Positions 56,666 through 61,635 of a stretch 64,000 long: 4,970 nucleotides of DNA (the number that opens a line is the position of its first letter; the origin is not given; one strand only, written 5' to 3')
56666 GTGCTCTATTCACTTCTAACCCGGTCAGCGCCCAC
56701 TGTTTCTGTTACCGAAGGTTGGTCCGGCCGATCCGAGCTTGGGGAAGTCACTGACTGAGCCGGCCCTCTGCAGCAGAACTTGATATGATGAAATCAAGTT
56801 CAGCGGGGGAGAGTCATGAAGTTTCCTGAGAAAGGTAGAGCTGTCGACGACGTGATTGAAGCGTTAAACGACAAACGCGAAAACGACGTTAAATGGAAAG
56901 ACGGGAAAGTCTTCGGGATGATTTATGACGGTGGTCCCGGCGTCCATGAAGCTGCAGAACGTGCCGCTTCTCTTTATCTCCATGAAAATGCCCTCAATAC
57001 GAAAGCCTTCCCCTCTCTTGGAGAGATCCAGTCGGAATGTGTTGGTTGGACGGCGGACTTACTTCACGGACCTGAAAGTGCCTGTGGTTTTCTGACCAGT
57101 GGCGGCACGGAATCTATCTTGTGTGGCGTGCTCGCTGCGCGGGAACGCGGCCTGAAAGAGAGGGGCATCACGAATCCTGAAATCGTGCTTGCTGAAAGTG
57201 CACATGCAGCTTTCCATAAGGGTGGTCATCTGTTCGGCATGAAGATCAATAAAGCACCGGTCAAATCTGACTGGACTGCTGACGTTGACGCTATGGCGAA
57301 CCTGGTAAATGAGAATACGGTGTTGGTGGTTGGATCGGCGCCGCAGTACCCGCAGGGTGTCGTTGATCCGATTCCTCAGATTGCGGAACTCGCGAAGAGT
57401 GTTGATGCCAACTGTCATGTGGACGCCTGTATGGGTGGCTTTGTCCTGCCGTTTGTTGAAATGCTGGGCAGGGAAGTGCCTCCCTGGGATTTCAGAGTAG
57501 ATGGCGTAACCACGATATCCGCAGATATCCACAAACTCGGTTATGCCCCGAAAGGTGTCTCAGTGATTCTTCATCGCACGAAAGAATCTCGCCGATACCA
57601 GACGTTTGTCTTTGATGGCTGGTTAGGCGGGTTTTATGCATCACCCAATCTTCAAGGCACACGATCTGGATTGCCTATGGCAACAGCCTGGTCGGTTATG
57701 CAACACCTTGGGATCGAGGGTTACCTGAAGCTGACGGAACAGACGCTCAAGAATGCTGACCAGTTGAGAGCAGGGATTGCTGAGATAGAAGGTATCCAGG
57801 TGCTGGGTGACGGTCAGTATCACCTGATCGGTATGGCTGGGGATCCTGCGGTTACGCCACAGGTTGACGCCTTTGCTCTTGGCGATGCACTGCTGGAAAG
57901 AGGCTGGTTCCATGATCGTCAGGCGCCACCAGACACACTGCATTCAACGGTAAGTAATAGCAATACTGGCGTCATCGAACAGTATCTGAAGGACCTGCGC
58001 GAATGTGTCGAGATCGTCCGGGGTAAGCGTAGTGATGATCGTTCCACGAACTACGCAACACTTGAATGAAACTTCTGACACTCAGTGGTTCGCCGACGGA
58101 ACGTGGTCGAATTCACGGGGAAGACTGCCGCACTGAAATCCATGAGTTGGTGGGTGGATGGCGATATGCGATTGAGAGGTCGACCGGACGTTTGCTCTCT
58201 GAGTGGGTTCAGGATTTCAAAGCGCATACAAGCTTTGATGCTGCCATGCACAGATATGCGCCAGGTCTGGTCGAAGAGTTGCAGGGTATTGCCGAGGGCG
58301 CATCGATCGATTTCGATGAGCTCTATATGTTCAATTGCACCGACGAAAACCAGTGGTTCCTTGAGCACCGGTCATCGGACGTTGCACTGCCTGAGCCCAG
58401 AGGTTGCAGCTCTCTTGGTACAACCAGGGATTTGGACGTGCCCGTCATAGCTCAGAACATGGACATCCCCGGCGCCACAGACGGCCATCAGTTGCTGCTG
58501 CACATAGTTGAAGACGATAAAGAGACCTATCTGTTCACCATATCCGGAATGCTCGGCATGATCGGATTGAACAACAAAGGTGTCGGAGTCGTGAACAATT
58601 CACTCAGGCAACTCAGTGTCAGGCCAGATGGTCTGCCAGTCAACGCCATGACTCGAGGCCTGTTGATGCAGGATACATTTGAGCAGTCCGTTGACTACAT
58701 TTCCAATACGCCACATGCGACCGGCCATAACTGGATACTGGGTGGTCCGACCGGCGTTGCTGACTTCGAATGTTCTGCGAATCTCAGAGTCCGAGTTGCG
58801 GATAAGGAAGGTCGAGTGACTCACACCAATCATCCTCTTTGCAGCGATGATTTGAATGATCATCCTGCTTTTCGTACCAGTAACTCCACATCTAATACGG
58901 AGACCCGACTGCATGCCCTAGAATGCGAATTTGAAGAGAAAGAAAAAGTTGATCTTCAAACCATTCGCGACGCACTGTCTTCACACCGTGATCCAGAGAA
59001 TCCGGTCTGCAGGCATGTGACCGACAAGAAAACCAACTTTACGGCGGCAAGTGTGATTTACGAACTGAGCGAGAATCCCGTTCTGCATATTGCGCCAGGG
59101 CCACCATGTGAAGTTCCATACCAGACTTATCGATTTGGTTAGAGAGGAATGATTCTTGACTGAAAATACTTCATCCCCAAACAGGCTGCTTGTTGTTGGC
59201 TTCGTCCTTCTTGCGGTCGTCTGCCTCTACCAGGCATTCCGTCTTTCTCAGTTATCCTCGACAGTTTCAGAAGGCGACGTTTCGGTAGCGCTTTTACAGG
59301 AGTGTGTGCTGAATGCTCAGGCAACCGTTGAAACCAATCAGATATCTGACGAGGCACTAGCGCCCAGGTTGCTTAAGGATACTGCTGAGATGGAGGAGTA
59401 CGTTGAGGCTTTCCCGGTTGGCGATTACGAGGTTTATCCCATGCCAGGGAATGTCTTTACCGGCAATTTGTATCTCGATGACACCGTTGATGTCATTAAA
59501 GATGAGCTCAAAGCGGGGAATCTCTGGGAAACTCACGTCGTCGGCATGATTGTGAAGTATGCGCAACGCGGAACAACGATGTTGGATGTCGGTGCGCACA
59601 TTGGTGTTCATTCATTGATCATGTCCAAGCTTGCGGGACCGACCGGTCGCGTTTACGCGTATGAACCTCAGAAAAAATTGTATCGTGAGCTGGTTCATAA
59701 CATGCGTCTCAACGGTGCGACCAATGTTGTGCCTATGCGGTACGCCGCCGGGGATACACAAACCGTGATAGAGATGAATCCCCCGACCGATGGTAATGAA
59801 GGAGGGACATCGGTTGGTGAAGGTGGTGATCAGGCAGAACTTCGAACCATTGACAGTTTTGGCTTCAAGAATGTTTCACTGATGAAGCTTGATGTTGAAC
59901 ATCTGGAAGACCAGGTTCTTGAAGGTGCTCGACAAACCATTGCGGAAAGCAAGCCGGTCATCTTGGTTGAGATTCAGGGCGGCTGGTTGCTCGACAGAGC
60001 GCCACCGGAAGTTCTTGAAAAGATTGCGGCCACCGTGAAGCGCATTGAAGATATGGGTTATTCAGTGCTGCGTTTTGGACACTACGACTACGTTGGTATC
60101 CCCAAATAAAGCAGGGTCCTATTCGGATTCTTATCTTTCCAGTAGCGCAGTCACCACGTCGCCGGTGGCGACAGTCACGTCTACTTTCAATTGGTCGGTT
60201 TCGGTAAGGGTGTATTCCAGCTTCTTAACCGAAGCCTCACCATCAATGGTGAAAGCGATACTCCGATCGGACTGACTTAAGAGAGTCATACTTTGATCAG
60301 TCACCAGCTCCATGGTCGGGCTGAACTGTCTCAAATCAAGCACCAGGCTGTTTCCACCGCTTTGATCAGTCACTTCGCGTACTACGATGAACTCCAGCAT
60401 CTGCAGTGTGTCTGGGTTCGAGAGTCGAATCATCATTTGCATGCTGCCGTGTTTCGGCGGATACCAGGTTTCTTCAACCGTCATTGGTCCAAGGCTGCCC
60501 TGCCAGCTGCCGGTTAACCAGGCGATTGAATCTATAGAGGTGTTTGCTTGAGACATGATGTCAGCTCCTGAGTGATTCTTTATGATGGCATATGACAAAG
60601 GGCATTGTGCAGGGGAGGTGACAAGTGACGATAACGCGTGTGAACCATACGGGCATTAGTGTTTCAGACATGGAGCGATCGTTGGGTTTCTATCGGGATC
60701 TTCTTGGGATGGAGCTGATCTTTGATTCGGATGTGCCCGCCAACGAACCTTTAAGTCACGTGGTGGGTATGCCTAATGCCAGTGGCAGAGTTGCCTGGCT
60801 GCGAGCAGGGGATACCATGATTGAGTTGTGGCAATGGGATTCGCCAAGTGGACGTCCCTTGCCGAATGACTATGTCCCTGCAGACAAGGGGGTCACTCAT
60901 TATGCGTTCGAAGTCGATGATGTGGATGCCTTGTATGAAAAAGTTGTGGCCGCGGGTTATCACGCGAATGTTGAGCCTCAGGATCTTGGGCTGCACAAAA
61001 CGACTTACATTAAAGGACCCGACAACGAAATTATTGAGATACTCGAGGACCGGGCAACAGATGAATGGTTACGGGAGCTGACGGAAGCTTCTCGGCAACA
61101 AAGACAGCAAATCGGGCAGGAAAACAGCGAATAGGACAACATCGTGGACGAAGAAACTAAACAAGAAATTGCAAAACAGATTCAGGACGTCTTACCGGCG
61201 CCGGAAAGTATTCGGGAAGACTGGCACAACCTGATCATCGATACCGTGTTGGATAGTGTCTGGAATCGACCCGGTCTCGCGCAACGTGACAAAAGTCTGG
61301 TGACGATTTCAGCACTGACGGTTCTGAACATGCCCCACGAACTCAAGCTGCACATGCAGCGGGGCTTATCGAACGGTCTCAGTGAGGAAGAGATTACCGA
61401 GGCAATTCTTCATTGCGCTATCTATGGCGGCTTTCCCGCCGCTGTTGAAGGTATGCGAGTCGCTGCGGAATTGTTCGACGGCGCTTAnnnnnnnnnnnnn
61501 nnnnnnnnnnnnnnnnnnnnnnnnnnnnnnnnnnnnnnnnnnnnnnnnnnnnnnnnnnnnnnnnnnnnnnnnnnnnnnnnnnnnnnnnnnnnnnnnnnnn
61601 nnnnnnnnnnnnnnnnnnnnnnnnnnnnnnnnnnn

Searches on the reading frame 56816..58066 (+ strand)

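Call 43: search_protein_families(library=ncbifam, proteins=[window:56816-58066:+], max_evalue=0.00001)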
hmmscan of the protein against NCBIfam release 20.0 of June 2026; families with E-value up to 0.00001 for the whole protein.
window:56816-58066:+ (417 aa): 9 families
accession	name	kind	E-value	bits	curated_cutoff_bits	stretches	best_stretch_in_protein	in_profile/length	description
TIGR03812.1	tyr_de_CO2_Arch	equivalog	1.3e-66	225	299.4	1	11-396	3-374/375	tyrosine decarboxylase MfnA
TIGR01788.1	Glu-decarb-GAD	equivalog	1.7e-35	122.6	380.4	1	46-365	56-387/431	glutamate decarboxylase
NF002748.0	PRK02769.1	equivalog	8.9e-13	47.7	305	1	87-319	83-308/382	histidine decarboxylase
NF052646.1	DABADecarRhbB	equivalog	4.2e-11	42.1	900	1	73-252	140-321/491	L-2,4-diaminobutyrate decarboxylase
TIGR03799.1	NOD_PanD_pyr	equivalog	5.3e-11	41.6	606.1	1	111-334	200-429/522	pyridoxal-dependent aspartate 1-decarboxylase PanP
TIGR03402.1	FeS_nifS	equivalog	4.2e-09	35.6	530.75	1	92-255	63-212/379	cysteine desulfurase NifS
TIGR03235.1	DNA_S_dndA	equivalog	9.2e-07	28.5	480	1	141-260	112-219/353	cysteine desulfurase DndA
NF002806.0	PRK02948.1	subfamily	2.2e-06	26.9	304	1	71-252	44-211/381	IscS subfamily cysteine desulfurase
TIGR02006.1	IscS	equivalog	8.4e-06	25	643.2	0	141-332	116-290/402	IscS subfamily cysteine desulfurase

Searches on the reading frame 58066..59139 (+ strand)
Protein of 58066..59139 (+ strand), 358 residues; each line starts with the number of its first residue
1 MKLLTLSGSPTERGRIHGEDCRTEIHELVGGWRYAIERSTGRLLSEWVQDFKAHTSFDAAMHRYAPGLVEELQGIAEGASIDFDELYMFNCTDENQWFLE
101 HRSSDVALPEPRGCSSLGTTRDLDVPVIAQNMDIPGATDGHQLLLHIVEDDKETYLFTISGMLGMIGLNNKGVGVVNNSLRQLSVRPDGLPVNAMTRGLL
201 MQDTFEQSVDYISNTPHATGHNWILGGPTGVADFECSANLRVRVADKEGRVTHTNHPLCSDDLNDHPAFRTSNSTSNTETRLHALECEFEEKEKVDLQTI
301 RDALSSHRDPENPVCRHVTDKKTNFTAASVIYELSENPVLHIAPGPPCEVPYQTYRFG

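Call 43: search_protein_families(library=ncbifam, proteins=[window:58066-59139:+], max_evalue=0.00001)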
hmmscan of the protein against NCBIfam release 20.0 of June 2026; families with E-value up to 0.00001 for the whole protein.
window:58066-59139:+ (358 aa): 1 family
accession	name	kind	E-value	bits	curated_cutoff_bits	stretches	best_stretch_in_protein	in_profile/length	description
NF040521.1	C45_proenzyme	subfamily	4.7e-55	187.1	85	1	7-336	1-310/313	C45 family autoproteolytic acyltransferase/hydrolase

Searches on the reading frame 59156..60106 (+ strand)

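Call 38: search_protein_families(library=pfam, proteins=[window:59156-60106:+], max_evalue=0.001)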
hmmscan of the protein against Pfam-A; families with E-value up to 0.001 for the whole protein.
window:59156-60106:+ (317 aa): 3 families
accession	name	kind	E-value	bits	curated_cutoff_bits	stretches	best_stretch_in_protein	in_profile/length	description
PF05050.19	Methyltransf_21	-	3.9e-15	56.8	22.7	1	144-302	1-171/173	Methyltransferase FkbM domain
PF01135.25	PCMT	-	0.0002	21.7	20.3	1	126-192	59-127/210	Protein-L-isoaspartate(D-aspartate) O-methyltransferase (PCMT)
PF02475.24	TRM5-TYW2_MTfase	-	0.00035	21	28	1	132-203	30-98/164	TRM5/TYW2 methyltransferase domain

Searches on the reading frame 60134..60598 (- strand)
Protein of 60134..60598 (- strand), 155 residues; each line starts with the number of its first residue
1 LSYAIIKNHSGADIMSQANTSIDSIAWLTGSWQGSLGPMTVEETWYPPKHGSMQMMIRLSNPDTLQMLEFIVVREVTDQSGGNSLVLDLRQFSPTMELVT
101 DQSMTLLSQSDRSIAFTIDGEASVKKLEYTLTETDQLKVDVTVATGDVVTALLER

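Call 38: search_protein_families(library=pfam, proteins=[window:60134-60598:-], max_evalue=0.001)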
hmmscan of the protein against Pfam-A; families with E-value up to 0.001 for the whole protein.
window:60134-60598:- (155 aa): 1 family
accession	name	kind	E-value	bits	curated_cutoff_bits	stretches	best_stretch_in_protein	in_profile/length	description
PF19780.4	DUF6265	-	7.4e-18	65.5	23.8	1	26-142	1-115/116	Domain of unknown function (DUF6265)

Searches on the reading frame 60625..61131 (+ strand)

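Call 38: search_protein_families(library=pfam, proteins=[window:60625-61131:+], max_evalue=0.001)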
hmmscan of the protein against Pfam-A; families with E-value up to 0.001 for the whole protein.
window:60625-61131:+ (169 aa): 4 families
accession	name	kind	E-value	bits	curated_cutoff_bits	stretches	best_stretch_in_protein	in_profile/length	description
PF00903.31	Glyoxalase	-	8.2e-21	75.1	20.6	1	5-139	1-121/121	Glyoxalase/Bleomycin resistance protein/Dioxygenase superfamily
PF13669.12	Glyoxalase_4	-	6.2e-09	36.5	27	1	7-113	1-92/109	Glyoxalase/Bleomycin resistance protein/Dioxygenase superfamily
PF12681.13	Glyoxalase_2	-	0.00016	22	30.1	0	93-141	65-115/118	Glyoxalase-like domain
PF13468.12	Glyoxalase_3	-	0.00081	19.9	25.1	0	7-130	2-121/176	Glyoxalase-like domain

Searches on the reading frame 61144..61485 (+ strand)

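Call 38: search_protein_families(library=pfam, proteins=[window:61144-61485:+], max_evalue=0.001)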
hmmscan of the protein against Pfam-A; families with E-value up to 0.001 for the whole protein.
window:61144-61485:+ (114 aa): 1 family
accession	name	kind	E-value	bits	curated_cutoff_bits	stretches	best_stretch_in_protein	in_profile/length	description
PF02627.25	CMD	-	2.2e-16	60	23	1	35-109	11-84/84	Carboxymuconolactone decarboxylase family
